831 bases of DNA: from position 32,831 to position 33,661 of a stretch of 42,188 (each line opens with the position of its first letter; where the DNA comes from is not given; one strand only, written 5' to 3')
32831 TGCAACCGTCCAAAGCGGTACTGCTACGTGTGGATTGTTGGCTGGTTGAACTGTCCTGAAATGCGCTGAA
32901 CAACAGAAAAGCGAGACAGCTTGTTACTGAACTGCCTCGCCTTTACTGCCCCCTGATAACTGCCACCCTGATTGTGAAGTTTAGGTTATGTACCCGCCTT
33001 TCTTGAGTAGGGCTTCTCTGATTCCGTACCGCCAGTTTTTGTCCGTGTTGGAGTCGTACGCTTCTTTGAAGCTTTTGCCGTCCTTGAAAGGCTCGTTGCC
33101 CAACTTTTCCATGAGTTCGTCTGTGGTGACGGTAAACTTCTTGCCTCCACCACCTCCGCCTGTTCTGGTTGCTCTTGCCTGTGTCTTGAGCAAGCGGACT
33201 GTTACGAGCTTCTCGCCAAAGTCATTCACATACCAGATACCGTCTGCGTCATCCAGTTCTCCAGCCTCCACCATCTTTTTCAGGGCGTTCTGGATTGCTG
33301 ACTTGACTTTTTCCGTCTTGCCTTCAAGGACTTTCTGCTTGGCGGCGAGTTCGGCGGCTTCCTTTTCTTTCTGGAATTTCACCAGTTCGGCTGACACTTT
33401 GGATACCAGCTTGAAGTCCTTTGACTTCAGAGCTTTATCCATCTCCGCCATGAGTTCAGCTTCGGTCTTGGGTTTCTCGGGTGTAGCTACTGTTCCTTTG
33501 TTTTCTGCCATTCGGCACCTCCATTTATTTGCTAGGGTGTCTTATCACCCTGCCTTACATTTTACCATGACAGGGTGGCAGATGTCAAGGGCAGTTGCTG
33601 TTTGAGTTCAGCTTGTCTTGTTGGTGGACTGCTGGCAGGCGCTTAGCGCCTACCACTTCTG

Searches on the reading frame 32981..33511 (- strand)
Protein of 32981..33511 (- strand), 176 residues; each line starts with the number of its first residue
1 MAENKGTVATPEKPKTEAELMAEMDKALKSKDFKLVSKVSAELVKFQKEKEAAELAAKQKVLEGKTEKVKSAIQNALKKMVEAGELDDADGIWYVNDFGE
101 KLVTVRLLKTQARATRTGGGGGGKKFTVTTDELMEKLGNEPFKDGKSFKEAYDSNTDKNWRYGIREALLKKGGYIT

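Call 10: search_protein_families(library=pfam, proteins=[window:32981-33511:-], max_evalue=0.1)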
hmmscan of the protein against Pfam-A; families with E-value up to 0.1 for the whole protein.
window:32981-33511:- (176 aa): 3 families
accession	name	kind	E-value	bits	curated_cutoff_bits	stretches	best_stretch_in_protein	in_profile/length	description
PF15175.11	SPATA24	-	0.0075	16.5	27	1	17-74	20-77/182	Spermatogenesis-associated protein 24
PF04614.17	Pex19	-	0.055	13.6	22.2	1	18-137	15-140/249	Pex19 protein family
PF00538.25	Linker_histone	-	0.065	13.9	22.4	1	56-90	31-63/74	linker histone H1 and H5 family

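Call 11: search_protein_families(library=phrogs, proteins=[window:32981-33511:-], max_evalue=0.1)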
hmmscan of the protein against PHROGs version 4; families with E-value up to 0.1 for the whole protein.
window:32981-33511:- (176 aa): 2 families
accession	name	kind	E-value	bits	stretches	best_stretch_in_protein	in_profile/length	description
phrog_13983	-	unknown function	0.0052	17.3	1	54-97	125-170/183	-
phrog_1752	-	head and packaging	0.0057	16.5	1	10-127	623-736/828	head maturation protease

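Call 15: find_related_loci(query=window:32981-33511:-, collection=viral_contigs, flank=6000)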
Query window:32981-33511:- (176 aa) in viral_contigs; peptide patterns used: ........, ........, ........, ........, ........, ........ (x = any residue, [..] = any of these).
25 stretches matched a pattern; 7 encode a relative of the query (tblastn E <= 1e-3); 7 distinct loci.
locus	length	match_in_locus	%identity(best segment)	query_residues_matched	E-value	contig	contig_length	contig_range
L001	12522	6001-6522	84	1-176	5e-87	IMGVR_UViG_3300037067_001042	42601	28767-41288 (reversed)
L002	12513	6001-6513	69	9-176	9e-68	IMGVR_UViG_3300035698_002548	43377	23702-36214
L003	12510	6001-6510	49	10-175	1e-50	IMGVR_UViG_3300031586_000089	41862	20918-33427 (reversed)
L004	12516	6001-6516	48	3-175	5e-47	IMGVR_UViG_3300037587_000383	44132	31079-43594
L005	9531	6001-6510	52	10-175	2e-45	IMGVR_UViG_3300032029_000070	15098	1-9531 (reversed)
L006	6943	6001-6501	55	9-175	5e-45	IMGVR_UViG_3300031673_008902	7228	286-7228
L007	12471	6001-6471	46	19-173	2e-30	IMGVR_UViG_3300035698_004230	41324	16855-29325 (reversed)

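Call 46: find_homologous_proteins(query=window:32981-33511:-, max_evalue=0.001)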
Query window:32981-33511:- (176 aa): 162 proteins with E <= 0.001 among 590 candidates; the best 120 are listed.
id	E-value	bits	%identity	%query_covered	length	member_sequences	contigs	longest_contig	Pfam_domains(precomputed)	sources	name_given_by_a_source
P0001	4.7e-105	367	100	100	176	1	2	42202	-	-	-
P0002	2.0e-83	297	85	100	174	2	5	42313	-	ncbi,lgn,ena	-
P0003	2.5e-82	293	81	99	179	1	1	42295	-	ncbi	-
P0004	5.9e-81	289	79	100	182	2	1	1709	-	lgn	-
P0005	3.1e-77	277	82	93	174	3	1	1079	-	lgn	-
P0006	5.1e-73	263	79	91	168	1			-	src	-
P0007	8.3e-71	256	73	94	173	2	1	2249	-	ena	-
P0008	3.3e-66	241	67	98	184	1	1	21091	-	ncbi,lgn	-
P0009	8.3e-66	240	71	96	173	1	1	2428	-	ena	-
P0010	1.5e-64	236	66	100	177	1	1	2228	-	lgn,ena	-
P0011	3.2e-64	234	69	95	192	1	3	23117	-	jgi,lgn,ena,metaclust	metaclust:\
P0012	3.5e-63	231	65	100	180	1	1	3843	-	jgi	jgi:hypothetical protein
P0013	1.2e-62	229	67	94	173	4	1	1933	-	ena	-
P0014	1.2e-62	229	65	97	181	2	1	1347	-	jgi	jgi:hypothetical protein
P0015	1.4e-62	229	66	95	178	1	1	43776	-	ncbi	-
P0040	2.1e-52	196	55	100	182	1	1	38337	-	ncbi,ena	-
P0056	1.3e-50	190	56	95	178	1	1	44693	-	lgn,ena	-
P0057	1.9e-50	190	58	97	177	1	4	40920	-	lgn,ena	-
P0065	8.4e-50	188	55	96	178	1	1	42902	-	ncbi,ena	-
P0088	2.9e-47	179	53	99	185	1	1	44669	-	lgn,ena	-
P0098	4.3e-46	176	51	99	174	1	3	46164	-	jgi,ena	-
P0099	5.0e-46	175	52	94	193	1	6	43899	-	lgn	-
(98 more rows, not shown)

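Call 49: search_solved_structures(query=A2, max_evalue=1)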
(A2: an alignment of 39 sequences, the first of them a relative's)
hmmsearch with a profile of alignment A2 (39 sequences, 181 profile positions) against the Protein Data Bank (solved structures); distinct sequences matched with E-value up to 1: 10.
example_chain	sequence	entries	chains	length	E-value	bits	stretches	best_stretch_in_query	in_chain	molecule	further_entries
8oxu_A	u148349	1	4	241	0.014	18.6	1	39-136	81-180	ATP-dependent molecular chaperone HSP82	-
2cge_A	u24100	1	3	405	0.048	16.8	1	39-136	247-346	ATP-DEPENDENT MOLECULAR CHAPERONE HSP82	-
3hjc_A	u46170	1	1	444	0.094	15.9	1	37-117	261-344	Heat shock protein 83-1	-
2cg9_A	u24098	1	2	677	0.11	15.6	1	39-136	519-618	ATP-DEPENDENT MOLECULAR CHAPERONE HSP82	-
6xlb_A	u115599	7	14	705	0.16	15.1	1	39-136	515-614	ATP-dependent molecular chaperone HSC82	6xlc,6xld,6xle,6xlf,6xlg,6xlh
7ry0_A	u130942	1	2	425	0.17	15.1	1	48-130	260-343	Heat shock protein HSP 90-alpha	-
7rxz_A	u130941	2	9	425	0.17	15.1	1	48-130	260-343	Heat shock protein HSP 90-alpha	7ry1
3q6m_A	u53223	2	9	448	0.19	14.9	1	48-130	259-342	Heat shock protein HSP 90-alpha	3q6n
4yxy_A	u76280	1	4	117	0.3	14.2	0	130-158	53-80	dTor_9x31L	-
8g4k_A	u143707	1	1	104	0.45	13.7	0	23-55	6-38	5HCS_TGFBR2_1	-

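Call 50: find_encoding_contigs(protein=P0001, flank=2500, max_places=3)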
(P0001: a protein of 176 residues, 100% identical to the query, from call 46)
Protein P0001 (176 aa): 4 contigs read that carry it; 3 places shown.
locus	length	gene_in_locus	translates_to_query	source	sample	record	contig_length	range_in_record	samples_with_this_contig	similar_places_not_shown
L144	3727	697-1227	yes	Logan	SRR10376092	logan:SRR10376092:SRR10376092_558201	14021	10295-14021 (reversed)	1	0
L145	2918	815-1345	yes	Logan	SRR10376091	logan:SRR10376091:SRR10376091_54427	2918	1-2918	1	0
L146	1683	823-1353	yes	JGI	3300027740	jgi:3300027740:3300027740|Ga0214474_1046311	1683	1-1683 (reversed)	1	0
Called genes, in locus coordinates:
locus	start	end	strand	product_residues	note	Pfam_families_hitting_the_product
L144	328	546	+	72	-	-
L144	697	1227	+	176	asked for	-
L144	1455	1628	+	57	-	-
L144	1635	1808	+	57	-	-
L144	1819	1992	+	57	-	-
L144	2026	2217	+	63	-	-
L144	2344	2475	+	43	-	-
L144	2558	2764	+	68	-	-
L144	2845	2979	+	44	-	-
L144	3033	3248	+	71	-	-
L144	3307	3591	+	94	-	-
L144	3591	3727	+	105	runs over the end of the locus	-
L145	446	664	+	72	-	-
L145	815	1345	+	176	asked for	-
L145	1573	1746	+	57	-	-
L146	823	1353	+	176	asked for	-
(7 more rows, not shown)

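Call 51: find_encoding_contigs(protein=P0003, flank=3000, max_places=2)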
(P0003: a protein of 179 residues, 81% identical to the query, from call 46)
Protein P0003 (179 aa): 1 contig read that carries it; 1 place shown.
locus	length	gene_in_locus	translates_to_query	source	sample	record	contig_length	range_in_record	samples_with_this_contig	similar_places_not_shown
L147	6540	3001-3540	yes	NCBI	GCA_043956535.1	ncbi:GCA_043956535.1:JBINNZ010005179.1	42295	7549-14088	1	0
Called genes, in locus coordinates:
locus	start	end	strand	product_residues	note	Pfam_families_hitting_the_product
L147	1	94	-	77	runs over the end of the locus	-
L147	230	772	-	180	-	-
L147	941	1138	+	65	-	-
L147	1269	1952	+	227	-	-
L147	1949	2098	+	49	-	-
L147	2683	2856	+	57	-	-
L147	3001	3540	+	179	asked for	-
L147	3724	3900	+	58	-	-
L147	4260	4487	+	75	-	-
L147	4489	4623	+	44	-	-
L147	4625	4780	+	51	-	-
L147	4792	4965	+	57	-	-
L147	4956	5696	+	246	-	-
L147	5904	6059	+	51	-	-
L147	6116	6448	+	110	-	PF03013:Pyr_excise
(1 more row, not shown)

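Call 54: predict_structure(alignment_id=A2)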
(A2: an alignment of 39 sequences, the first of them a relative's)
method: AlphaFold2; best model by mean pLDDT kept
length: 176 residues; sequences in the alignment: 39
mean_pLDDT: 72.2   pTM: 0.32
mean pLDDT of the five models: 72.2, 70.9, 70.6, 67.3, 66.9
residues with pLDDT >= 90: 0; 70-90: 122; 50-70: 29; < 50: 25
segments of 3 or more residues with pLDDT < 50: 1-13, 114-123
pLDDT, mean of each block of 10 residues (from residue 1): 39 58 73 77 79 80 80 82 74 71 64 45 60 84 85 87 86 79
secondary structure, 60 per line:
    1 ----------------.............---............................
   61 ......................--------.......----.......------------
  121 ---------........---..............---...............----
elements in order: H17-29 H33-82 E91-97 E102-108 H130-137 H148-154 H158-172

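Call 57: fold_search(model_id=the predicted structure, library=pdb)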
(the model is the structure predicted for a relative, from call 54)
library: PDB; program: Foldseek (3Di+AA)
matches with E <= 10: 18; with E <= 0.001: 0
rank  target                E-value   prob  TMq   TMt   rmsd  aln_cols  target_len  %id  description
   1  6v8o_L                1.7e+00  0.03  0.12  0.08  12.5       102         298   12  RSC core (released 2020-01-15)
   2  6u4y_B                2.6e+00  0.08  0.20  0.22  28.8       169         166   13  Crystal Structure of an EZH2-EED Complex in an Oligomeric State (released 2020-07-08)
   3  6c0f_W                4.4e+00  0.02  0.10  0.18  20.2        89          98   18  Yeast nucleolar pre-60S ribosomal subunit (state 2) (released 2018-03-14)
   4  8pzu_A                4.6e+00  0.05  0.16  0.04  13.1       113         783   13  Wait Complex: BAM bound Darobactin-B and Compact SurA (released 2024-09-25)
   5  9hcd_a                5.2e+00  0.05  0.14  0.22  12.5        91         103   13  Mouse mitoribosome large subunit assembly intermediate (with uL16m) bound to MRM3-dimer, DDX28 and the MALSU-L0R8F8-mt (released 2025-06-11)
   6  8iqf_A                5.2e+00  0.01  0.11  0.11  28.9       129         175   10  Cryo-EM structure of the dimeric human CAF1-H3-H4 complex (released 2023-08-16)
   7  8iue_P                5.9e+00  0.02  0.13  0.09  13.1       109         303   16  RNA polymerase III pre-initiation complex melting complex 1 (released 2023-05-24)
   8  6v3e_g                7.2e+00  0.02  0.12  0.15  19.0       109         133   10  Cryo-EM structure of the Acinetobacter baumannii Ribosome: 30S subunit (released 2020-02-05)
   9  2zm6_G                7.6e+00  0.02  0.11  0.13  16.5       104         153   10  Crystal structure of the Thermus thermophilus 30S ribosomal subunit (released 2009-04-14)
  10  8yv5_B                8.1e+00  0.09  0.17  0.17   4.7        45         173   18  The crystal structure of G. acetivorans RNA kinase Ark1 in complex with ATP (released 2025-04-02)
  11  7byk_B                8.1e+00  0.04  0.15  0.07  15.6        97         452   14  Crystal structure of the Legionella pneumophila LegK7 effector kinase (released 2020-12-30)
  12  7kzp_E                8.1e+00  0.02  0.12  0.12  15.3       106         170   10  Structure of the human Fanconi anaemia Core complex (released 2021-03-10)
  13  8ftm_B                9.2e+00  0.28  0.26  0.07   3.9        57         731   19  Setx-ssRNA-ADP-SO4 complex (released 2023-10-25)
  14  8eqv_D                9.2e+00  0.02  0.16  0.06  26.5       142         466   15  Cryo-EM structure of PRC2 in complex with the long isoform of AEBP2 (released 2024-07-31)
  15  8r5g_N                9.8e+00  0.05  0.17  0.06  11.1        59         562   15  Neck-tail junction of phage 812 virion (C6) (released 2024-11-27)
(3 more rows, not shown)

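Call 75: fold_search(model_id=the predicted structure, library=viral)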
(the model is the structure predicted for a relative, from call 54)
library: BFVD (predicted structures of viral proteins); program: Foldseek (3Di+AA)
matches with E <= 10: 186; with E <= 0.001: 0
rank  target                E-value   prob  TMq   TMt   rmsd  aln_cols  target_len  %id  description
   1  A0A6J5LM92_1          6.7e-02  0.35  0.22  0.04  23.6       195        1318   19  Uncharacterized protein [uncultured Caudovirales phage]
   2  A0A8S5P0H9            2.6e-01  0.25  0.23  0.23  22.4       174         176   10  Uncharacterized protein [Myoviridae sp. ctrf010]
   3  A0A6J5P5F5            4.3e-01  0.33  0.22  0.17  23.0       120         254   21  Uncharacterized protein [uncultured Caudovirales phage]
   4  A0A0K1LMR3            4.6e-01  0.09  0.13  0.12  16.7       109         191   17  Uncharacterized protein [Caulobacter phage Sansa]
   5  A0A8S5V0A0            4.6e-01  0.06  0.10  0.11  16.7       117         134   12  Uncharacterized protein [Siphoviridae sp. ctTPJ4]
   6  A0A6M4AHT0            6.3e-01  0.07  0.13  0.15  20.2       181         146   12  (no name in the UniProt tables at hand)
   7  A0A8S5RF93            8.1e-01  0.09  0.18  0.20  14.6       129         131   13  Nucelotide kinase [virus sp. ctqEG8]
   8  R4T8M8                9.7e-01  0.30  0.16  0.31   9.5        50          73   26  Uncharacterized protein [Haloarcula hispanica tailed virus 2]
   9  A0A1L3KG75            9.7e-01  0.06  0.16  0.14  24.5       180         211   13  (no name in the UniProt tables at hand)
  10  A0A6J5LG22            1.1e+00  0.06  0.12  0.14  20.8       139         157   12  Uncharacterized protein [uncultured Caudovirales phage]
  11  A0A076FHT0            1.1e+00  0.04  0.14  0.07  26.4       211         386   14  Uncharacterized protein [Aureococcus anophagefferens virus]
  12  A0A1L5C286            1.2e+00  0.06  0.11  0.21  15.0        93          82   13  Uncharacterized protein [Pseudoalteromonas phage C5a]
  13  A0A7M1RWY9            1.3e+00  0.18  0.17  0.30  16.8        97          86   16  Uncharacterized protein [uncultured phage cr118_1]
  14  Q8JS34                1.3e+00  0.16  0.28  0.14  16.0       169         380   12  Uncharacterized protein [Phthorimaea operculella granulovirus]
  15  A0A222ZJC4            1.3e+00  0.07  0.14  0.14  17.1       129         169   15  Uncharacterized protein [Arthrobacter phage Wheelbite]
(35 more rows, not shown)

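Call 76: find_encoding_contigs(protein=P0040, flank=1500, max_places=1)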
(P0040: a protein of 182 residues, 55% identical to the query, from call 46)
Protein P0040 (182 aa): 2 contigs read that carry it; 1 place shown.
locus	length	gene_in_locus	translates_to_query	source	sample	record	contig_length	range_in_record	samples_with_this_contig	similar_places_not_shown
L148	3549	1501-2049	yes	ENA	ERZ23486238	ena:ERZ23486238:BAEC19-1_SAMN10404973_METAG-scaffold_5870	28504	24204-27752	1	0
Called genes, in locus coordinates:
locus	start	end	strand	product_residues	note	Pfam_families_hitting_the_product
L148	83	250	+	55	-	-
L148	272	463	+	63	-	-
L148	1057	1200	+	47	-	-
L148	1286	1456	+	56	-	-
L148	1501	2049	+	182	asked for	-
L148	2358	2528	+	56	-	-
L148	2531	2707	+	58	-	-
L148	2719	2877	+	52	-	-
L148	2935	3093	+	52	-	-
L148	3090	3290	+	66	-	-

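Call 77: find_encoding_contigs(protein=P0057, flank=1500, max_places=1)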
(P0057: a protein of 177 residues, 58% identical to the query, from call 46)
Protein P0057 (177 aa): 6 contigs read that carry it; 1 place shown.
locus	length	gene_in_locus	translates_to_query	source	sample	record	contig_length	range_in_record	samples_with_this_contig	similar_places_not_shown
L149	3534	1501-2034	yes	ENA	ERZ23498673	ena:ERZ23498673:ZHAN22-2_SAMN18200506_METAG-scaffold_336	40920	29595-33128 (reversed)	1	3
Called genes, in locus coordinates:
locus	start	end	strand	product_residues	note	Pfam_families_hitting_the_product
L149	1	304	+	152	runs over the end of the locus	-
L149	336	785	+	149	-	-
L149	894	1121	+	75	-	-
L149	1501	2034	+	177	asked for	-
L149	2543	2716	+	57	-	-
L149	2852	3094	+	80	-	-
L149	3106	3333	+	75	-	-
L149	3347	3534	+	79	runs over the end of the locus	-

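Call 78: find_encoding_contigs(protein=P0056, flank=1500, max_places=1)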
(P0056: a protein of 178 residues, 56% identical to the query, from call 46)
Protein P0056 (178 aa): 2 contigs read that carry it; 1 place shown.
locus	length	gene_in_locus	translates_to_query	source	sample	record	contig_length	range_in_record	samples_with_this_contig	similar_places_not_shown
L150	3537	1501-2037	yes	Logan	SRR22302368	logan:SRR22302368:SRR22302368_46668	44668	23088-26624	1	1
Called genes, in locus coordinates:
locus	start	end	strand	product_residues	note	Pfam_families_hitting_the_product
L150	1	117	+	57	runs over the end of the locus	-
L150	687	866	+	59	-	-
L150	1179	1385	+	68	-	-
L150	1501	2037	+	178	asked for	-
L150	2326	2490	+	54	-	-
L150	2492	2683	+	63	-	-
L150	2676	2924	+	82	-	-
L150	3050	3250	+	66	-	-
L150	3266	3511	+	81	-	-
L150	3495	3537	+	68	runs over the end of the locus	-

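Call 79: find_encoding_contigs(protein=P0099, flank=1500, max_places=1)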
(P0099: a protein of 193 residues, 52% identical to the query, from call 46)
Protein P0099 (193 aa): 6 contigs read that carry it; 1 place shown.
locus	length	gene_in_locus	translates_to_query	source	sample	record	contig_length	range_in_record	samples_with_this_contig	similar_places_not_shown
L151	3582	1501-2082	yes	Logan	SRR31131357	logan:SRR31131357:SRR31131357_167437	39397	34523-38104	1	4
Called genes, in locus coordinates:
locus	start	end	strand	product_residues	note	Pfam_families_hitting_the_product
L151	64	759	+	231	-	-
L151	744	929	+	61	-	-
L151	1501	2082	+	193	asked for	-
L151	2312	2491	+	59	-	-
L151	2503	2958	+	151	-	-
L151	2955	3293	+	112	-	PF13384:HTH_23, PF06056:Terminase_5 (faint), PF13518:HTH_28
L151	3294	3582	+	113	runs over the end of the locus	-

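Call 84: find_encoding_contigs(protein=P0065, flank=1500, max_places=1)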
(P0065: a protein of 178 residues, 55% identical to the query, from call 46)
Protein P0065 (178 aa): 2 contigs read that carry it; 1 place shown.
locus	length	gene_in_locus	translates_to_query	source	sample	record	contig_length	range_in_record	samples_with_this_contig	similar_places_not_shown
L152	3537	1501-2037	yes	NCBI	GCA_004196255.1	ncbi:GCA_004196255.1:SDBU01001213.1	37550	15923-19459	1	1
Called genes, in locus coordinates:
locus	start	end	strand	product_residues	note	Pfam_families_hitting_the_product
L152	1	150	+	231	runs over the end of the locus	-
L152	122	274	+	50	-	-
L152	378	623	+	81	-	-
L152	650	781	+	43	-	-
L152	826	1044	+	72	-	-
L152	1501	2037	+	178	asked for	-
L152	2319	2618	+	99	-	PF12957:DUF3846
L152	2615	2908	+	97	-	-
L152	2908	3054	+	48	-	-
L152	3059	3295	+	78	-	-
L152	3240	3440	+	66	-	-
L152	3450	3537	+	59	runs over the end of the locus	-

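Call 85: find_encoding_contigs(protein=P0088, flank=1500, max_places=1)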
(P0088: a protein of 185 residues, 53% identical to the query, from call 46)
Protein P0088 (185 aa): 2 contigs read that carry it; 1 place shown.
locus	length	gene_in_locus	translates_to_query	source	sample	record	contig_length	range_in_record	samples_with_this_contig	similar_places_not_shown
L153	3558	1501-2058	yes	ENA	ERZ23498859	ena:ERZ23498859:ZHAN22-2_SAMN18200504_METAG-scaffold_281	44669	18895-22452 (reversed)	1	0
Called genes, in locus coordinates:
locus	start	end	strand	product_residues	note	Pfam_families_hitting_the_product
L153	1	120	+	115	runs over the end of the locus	-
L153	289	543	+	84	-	-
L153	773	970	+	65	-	-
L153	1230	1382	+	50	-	-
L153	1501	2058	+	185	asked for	-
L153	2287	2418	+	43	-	-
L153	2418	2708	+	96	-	-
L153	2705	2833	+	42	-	-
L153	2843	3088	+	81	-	-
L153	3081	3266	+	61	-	-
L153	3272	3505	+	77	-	-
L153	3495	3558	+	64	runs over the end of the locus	-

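Call 86: find_encoding_contigs(protein=P0098, flank=1500, max_places=1)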
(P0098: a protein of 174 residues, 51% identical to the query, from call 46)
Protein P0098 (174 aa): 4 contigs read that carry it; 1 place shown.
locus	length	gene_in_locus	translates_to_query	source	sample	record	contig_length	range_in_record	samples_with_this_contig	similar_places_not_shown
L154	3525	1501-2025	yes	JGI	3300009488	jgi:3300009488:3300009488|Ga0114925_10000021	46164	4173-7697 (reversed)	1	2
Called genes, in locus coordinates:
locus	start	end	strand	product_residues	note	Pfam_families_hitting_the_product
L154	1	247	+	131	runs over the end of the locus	PF03462:PCRF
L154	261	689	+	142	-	-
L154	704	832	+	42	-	-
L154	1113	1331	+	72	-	-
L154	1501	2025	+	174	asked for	-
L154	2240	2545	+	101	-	-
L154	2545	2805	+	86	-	-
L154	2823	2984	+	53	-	-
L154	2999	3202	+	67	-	-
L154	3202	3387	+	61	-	-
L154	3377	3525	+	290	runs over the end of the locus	PF01068:DNA_ligase_A_M, PF14743:DNA_ligase_OB_2 (weak)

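Call 89: search_protein_families(library=pfam, alignment_id=A2, max_evalue=5)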
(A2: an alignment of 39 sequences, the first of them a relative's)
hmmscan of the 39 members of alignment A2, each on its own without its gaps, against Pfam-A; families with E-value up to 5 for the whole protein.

A. member 1, P0001 (176 aa): 6 families
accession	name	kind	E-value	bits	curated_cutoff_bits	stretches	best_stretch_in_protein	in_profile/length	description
PF15175.11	SPATA24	-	0.0075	16.5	27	1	17-74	20-77/182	Spermatogenesis-associated protein 24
PF04614.17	Pex19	-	0.055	13.6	22.2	1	18-137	15-140/249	Pex19 protein family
PF00538.25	Linker_histone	-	0.065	13.9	22.4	1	56-90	31-63/74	linker histone H1 and H5 family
PF22819.2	TcaA_5th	-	0.11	13.3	23.6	0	22-42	14-34/115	TcaA protein NTF2-like domain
PF25155.1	NTF2_YvbJ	-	0.21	12.8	25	0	21-70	9-57/123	YvbJ NTF2-like domain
PF01706.21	FliG_C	-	0.66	10.7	23.3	1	25-86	45-106/108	FliG C-terminal domain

B. families by the number of members that match (of 39 scanned): 75 families (the first 25 are shown)
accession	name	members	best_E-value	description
PF00183.23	HSP90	10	0.00083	Hsp90 protein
PF25678.1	DUF7946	9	0.00054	Domain of unknown function (DUF7946)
PF14863.12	Alkyl_sulf_dimr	9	0.0056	Alkyl sulfatase dimerisation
PF07743.18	HSCB_C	9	0.15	HSCB C-terminal oligomerisation domain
PF21095.3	CarD_C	8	0.0015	CarD, C-terminal domain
PF00538.25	Linker_histone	6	0.00018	linker histone H1 and H5 family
PF21825.2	crAss001_48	6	0.021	crAss001_48 related protein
PF04614.17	Pex19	4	0.0024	Pex19 protein family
PF16717.10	RAC_head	3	0.013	Ribosome-associated complex head domain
PF02455.21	Hex_IIIa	3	0.044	Hexon-associated protein (IIIa)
PF15175.11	SPATA24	2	0.0021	Spermatogenesis-associated protein 24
PF18677.6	ArnB_C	2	0.0076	Archaellum regulatory network B, C-terminal domain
PF08497.15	Radical_SAM_N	2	0.015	Radical SAM N-terminal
PF13512.12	TPR_18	2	0.016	Tetratricopeptide repeat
PF18041.7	MapZ_EC1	2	0.017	MapZ extracellular domain 1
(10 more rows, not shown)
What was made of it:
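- Tried and rejected: Pfam hits over 39 members are all weak (call 89).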
